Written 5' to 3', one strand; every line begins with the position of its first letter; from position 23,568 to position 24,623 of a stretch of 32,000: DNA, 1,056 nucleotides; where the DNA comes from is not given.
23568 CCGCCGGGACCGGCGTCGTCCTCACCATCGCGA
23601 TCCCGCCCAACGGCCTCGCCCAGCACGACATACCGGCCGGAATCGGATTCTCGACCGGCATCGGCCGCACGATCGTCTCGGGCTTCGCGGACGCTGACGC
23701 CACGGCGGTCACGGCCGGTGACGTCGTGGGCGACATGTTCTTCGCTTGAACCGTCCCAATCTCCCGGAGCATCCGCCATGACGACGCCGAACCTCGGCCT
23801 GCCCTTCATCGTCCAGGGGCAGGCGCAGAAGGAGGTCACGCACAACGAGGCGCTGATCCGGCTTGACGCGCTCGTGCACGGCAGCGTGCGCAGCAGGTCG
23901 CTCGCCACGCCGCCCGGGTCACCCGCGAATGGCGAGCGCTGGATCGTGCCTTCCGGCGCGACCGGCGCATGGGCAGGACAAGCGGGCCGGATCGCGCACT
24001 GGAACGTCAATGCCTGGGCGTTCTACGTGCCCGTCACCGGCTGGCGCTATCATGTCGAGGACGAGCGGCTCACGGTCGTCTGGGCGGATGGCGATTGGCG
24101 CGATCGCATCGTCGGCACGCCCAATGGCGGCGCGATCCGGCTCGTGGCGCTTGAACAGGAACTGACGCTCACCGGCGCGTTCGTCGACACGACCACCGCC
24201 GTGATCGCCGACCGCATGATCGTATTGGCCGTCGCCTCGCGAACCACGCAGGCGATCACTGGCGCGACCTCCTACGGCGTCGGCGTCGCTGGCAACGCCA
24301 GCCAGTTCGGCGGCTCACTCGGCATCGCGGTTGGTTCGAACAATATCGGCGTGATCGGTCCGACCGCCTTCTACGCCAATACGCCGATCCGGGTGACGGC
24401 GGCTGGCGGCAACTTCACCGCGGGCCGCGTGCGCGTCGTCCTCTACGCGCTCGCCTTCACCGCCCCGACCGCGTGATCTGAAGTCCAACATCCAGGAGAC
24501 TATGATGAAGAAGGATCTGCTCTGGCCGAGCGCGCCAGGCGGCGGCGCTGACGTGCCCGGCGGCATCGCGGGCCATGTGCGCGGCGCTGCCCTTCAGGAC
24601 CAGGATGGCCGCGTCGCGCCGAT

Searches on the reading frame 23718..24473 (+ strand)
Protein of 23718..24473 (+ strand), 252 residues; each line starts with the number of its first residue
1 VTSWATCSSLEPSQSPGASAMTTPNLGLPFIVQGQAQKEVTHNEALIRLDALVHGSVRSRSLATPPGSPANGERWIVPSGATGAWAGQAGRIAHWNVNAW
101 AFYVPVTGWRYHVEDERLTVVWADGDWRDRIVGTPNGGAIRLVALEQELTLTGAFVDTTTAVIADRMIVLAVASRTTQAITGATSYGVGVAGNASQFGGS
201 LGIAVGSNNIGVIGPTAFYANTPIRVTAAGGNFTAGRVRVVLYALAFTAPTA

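Call 6: search_protein_families(library=pfam, proteins=[window:23718-24473:+], max_evalue=0.01)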
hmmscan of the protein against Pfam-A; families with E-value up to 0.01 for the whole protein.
window:23718-24473:+ (252 aa): 1 family
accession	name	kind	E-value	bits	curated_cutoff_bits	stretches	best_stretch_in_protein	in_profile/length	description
PF10983.13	DUF2793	-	1.8e-31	108.3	27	1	42-128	1-87/87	Protein of unknown function (DUF2793)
